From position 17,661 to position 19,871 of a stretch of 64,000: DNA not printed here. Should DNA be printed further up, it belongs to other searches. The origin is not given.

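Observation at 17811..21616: Complete Gabija-like (class 2 OLD + UvrD) operon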

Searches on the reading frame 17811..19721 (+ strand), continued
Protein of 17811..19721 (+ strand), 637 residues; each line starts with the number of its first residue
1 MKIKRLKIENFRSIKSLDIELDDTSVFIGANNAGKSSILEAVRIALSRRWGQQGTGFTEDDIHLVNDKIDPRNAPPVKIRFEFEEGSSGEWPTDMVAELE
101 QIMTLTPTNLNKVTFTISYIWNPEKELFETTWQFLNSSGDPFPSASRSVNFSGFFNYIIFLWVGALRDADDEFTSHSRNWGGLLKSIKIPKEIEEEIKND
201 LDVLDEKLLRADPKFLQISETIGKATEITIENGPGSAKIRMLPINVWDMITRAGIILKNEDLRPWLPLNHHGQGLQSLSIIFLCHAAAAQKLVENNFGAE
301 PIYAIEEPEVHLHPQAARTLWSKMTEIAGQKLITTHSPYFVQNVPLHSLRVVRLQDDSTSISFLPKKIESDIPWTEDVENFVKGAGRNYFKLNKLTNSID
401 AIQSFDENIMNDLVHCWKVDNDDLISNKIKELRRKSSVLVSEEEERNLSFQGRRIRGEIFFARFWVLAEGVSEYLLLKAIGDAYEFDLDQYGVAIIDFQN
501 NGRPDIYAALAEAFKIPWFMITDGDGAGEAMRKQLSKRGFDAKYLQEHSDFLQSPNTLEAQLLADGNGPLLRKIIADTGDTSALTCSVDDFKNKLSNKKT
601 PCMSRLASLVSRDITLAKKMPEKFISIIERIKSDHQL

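Call 26: search_solved_structures(query=A1, show_alignments=5, max_evalue=0.001)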
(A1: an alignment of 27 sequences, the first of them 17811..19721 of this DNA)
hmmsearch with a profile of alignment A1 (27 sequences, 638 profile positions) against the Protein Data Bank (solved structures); distinct sequences matched with E-value up to 0.001: 29.
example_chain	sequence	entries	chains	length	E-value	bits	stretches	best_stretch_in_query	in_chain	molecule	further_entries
6p74_A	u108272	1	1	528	7.7e-28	100.5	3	155-373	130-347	Putative ATP-dependent endonuclease of the OLD family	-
9n69_A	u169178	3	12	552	8e-14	54.2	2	3-47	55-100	AAA family ATPase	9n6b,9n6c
8ee4_A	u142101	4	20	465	2.7e-13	52.4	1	1-46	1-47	PtuA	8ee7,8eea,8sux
8wy4_A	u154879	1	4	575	1.4e-12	50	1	1-70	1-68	Endonuclease GajA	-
8jq9_B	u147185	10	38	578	1.4e-12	50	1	1-70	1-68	Endonuclease GajA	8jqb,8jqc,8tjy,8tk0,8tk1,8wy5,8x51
8j4t_A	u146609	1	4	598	1.9e-12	49.6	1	1-70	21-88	Endonuclease GajA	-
8sm3_A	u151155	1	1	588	8.2e-12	47.5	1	2-70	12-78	Endonuclease GajA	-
8u7i_A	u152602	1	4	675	1.4e-11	46.8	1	2-69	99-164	Endonuclease GajA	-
6njv_A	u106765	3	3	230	3.1e-08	35.7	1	446-532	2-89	Xcc_CTR_I | Xcc_ctr_pt | Xcc_ctr_Hg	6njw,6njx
6nk8_A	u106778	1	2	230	3.7e-08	35.5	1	445-528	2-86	Class 2 OLD family nuclease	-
9e8z_C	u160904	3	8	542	1.7e-07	33.3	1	1-48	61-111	Retron Ec83 probable ATPase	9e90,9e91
9u9y_A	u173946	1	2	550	2.6e-07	32.7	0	3-47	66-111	AAA family ATPase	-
9kjx_B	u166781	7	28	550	3.1e-07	32.4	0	3-47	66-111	AAA family ATPase | Retron I-A effector PtuA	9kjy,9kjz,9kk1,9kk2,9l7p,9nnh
9vkz_A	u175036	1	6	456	1e-06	30.7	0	3-47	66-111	Retron Ec78 probable ATPase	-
9nnk_C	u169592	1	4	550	1.6e-06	30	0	3-47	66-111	Retreon I-A effector PtuA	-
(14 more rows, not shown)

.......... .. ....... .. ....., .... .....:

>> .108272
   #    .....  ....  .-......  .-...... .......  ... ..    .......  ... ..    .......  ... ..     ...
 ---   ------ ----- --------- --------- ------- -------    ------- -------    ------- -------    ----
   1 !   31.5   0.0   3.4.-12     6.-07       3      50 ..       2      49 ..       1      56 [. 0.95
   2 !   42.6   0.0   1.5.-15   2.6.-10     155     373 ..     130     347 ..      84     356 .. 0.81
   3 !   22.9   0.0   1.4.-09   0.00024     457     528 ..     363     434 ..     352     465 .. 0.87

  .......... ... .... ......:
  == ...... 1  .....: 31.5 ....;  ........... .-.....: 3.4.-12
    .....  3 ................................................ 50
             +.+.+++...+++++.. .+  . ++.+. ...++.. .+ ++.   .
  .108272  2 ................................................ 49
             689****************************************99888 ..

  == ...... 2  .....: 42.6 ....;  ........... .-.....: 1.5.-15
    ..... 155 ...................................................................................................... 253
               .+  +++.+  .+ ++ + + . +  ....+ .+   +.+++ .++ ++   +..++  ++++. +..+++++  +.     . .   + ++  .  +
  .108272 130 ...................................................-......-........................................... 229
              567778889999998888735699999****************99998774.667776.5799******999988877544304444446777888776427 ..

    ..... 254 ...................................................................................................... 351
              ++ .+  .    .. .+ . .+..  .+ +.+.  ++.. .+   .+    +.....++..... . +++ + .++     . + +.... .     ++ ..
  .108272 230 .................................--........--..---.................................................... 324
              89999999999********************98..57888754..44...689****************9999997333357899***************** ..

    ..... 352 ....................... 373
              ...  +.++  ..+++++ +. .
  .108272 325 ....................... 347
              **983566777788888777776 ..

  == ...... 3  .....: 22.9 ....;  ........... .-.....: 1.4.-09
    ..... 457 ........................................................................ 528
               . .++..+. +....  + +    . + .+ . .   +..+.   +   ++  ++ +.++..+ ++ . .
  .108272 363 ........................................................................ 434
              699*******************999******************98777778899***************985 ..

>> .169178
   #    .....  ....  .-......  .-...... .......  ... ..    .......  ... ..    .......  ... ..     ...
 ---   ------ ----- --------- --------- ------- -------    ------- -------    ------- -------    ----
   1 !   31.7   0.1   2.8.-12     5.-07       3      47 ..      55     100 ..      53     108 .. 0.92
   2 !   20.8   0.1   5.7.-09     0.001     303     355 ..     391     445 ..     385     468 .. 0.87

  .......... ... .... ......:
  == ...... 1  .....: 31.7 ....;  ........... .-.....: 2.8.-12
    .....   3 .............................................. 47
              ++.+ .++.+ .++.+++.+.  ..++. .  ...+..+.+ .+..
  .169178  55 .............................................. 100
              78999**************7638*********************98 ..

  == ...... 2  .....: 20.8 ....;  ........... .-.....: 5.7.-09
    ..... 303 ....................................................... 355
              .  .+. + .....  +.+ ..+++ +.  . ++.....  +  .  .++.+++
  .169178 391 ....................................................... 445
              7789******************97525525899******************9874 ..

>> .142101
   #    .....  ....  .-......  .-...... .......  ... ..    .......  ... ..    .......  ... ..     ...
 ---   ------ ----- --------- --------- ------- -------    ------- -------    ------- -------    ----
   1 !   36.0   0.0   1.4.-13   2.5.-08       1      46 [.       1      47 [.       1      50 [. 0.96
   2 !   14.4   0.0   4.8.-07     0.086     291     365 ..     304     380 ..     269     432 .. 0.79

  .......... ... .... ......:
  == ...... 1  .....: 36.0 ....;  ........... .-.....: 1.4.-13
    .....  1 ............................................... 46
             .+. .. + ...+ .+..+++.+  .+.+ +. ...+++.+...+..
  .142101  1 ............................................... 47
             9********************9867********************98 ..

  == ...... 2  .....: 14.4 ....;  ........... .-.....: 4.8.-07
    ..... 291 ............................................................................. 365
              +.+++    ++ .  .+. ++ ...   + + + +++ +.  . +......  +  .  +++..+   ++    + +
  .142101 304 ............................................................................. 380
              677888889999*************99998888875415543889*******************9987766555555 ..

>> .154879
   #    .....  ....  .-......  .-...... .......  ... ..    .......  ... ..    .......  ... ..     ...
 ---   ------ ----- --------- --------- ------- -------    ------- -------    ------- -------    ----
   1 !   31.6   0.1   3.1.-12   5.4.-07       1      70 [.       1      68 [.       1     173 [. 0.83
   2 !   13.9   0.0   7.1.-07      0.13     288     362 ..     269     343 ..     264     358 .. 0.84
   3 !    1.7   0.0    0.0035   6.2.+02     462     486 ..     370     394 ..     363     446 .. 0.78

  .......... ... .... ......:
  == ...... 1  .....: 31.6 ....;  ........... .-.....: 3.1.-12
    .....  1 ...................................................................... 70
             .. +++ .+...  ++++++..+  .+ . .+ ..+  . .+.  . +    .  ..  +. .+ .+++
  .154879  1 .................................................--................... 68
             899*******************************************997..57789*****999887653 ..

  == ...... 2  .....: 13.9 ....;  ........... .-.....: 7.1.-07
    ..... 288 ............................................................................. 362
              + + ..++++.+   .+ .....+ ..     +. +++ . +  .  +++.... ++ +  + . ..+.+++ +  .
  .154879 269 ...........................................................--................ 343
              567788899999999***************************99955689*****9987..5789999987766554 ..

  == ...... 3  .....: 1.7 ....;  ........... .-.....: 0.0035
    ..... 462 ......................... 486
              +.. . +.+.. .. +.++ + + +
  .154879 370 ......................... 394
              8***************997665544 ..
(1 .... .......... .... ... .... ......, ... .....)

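Call 27: find_encoding_contigs(protein=P0012, flank=6000, max_places=1)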
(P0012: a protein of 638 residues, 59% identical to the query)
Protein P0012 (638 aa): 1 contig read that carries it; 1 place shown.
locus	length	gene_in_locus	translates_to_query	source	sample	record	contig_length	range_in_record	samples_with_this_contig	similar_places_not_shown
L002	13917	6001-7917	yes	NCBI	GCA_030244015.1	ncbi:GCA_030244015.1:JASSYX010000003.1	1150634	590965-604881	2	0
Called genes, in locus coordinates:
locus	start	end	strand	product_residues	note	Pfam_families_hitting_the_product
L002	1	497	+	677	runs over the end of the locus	PF02463:SMC_N, PF13175:AAA_15, PF13476:AAA_23, PF00005:ABC_tran (faint), PF13304:AAA_21, PF20469:OLD-like_TOPRIM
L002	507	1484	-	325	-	PF07007:LprI (weak)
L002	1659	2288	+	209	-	-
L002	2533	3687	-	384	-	PF14253:AbiH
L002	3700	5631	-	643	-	-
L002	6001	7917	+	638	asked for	PF02463:SMC_N (weak), PF11398:DUF2813, PF13175:AAA_15, PF13476:AAA_23, PF13304:AAA_21, PF13175:AAA_15, PF11398:DUF2813, PF20469:OLD-like_TOPRIM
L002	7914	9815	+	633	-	PF00580:UvrD-helicase, PF13245:AAA_19, PF13538:UvrD_C_2 (faint), PF13361:UvrD_C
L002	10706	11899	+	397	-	-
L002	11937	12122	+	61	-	PF17761:DUF1016_N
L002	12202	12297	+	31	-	-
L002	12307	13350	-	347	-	PF17761:DUF1016_N, PF06250:YhcG_C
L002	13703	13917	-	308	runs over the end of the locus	PF12784:PDDEXK_2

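Call 28: find_encoding_contigs(protein=P0009, flank=8000, max_places=1)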
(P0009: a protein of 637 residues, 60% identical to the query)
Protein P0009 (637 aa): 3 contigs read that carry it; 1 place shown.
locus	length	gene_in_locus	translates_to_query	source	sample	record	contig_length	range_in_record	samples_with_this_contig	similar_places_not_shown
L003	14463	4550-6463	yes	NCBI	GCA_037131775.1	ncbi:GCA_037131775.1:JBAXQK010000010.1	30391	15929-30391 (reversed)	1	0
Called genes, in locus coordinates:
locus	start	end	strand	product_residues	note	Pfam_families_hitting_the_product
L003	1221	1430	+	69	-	PF12327:FtsZ_C (weak)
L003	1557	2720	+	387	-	PF20731:RE_NgoFVII_C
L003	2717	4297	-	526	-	PF01726:LexA_DNA_bind, PF00717:Peptidase_S24, PF00145:DNA_methylase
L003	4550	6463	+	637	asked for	PF02463:SMC_N (weak), PF11398:DUF2813, PF13175:AAA_15, PF13476:AAA_23, PF13175:AAA_15, PF13304:AAA_21, PF11398:DUF2813, PF20469:OLD-like_TOPRIM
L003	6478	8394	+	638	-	PF00580:UvrD-helicase, PF13245:AAA_19, PF13604:AAA_30 (faint), PF01443:Viral_helicase1 (faint), PF13538:UvrD_C_2 (faint), PF13361:UvrD_C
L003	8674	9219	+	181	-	-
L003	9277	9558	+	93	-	PF05015:HigB-like_toxin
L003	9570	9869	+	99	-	PF01381:HTH_3 (weak)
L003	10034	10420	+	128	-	PF03073:TspO_MBR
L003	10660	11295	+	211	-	PF12686:DUF3800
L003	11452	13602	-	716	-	-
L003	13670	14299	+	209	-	-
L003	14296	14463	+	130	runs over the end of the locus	PF00814:TsaD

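Call 29: find_encoding_contigs(protein=P0059, flank=6000, max_places=1)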
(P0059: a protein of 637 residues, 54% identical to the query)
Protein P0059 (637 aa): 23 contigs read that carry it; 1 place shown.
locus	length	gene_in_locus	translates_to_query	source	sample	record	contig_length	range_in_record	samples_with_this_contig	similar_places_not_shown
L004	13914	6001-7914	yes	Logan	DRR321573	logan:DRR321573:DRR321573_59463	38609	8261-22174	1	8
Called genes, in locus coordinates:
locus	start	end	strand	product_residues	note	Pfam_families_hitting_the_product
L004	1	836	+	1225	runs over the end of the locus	PF02384:N6_Mtase (faint), PF20473:MmeI_Mtase, PF07669:Eco57I, PF22837:M_Eco57I_C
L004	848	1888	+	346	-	PF13091:PLDc_2 (weak)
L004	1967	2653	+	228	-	-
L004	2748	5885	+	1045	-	PF13091:PLDc_2, PF04851:ResIII (faint), PF00270:DEAD (faint), PF00176:SNF2-rel_dom (weak), PF00271:Helicase_C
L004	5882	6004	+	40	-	-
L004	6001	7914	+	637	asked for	PF02463:SMC_N (faint), PF11398:DUF2813, PF13175:AAA_15, PF13476:AAA_23 (weak), PF13304:AAA_21, PF11398:DUF2813, PF20469:OLD-like_TOPRIM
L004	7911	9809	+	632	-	PF00580:UvrD-helicase, PF13245:AAA_19, PF01443:Viral_helicase1 (faint), PF13538:UvrD_C_2 (faint), PF13361:UvrD_C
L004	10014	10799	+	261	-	PF08401:ArdcN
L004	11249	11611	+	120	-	PF00436:SSB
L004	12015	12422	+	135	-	PF00436:SSB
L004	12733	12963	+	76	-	-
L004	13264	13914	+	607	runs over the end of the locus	PF07693:KAP_NTPase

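Call 30: find_encoding_contigs(protein=P0084, flank=6000, max_places=1)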
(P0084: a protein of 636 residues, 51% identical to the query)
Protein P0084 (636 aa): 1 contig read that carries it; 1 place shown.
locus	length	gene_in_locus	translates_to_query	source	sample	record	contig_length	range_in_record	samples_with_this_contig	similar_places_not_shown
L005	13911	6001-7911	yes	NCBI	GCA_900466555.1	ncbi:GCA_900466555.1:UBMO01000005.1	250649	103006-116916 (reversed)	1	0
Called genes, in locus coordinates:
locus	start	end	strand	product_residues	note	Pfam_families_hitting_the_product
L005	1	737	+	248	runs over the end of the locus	PF17746:SfsA_N, PF03749:SfsA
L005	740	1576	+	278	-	PF00557:Peptidase_M24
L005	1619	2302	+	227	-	PF04002:RadC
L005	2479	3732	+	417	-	PF22022:Phage_int_M (weak), PF00589:Phage_integrase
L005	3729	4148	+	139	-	-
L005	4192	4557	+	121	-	PF05973:Gp49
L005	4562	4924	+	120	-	PF13744:HTH_37 (weak)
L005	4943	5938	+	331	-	-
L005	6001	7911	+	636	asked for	PF02463:SMC_N (faint), PF11398:DUF2813, PF13175:AAA_15, PF13476:AAA_23, PF13304:AAA_21, PF13175:AAA_15, PF11398:DUF2813, PF20469:OLD-like_TOPRIM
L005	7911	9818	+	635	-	PF00580:UvrD-helicase, PF13245:AAA_19, PF01443:Viral_helicase1 (faint), PF13361:UvrD_C, PF13538:UvrD_C_2 (faint)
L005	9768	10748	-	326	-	PF13676:TIR_2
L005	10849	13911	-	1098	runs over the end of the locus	PF18731:HEPN_Swt1, PF04465:DUF499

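Call 35: predict_structure(alignment_id=A1)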
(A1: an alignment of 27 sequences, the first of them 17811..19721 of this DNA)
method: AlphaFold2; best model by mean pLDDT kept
length: 637 residues; sequences in the alignment: 27
mean_pLDDT: 79.3   pTM: 0.77
mean pLDDT of the five models: 79.3, 78.4, 77.0, 76.1, 76.0
residues with pLDDT >= 90: 278; 70-90: 198; 50-70: 77; < 50: 84
segments of 3 or more residues with pLDDT < 50: 50-53, 166-189, 221-272
pLDDT, mean of each block of 10 residues (from residue 1): 94 94 92 87 75 61 86 91 90 88 89 92 87 88 64 77 59 38 40 61 65 61 41 42 40 34 34 55 69 68 77 73 84 87 90 90 94 92 83 92 94 83 86 95 82 67 92 95 93 89 91 94 91 94 91 91 93 92 91 90 95 95 94 77
secondary structure, 60 per line:
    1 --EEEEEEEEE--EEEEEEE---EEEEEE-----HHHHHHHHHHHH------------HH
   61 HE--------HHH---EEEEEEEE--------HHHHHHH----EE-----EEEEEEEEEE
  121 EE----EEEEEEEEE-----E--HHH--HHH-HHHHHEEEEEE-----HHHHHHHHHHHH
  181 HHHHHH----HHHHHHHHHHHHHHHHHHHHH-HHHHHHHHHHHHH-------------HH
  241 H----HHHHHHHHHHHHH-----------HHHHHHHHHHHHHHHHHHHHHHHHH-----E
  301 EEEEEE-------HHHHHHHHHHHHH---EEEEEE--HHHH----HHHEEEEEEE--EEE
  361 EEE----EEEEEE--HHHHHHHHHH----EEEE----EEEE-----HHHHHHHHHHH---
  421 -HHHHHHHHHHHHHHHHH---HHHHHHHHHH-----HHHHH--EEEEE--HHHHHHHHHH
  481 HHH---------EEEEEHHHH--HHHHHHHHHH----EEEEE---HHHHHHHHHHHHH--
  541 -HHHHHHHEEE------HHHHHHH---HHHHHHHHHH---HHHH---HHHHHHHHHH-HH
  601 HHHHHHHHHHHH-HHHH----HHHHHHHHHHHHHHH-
elements in order: E3-11 E14-20 E24-29 H35-46 E77-84 H93-99 E111-122 E127-135 H153-157 E158-163 H169-186 H191-211 H213-225 H246-258 H270-294 E300-306 H314-326 E330-335 H338-341 E349-355 E358-363 E368-373 H376-385 E390-393 E398-401 H407-417 H422-438 H442-451 H457-461 E464-468 H471-483 E493-497 H498-501 H504-513 E518-522 H526-538 H542-548 E549-551 H558-564 H568-577 H581-584 H588-597 H599-612 H614-617 H622-636
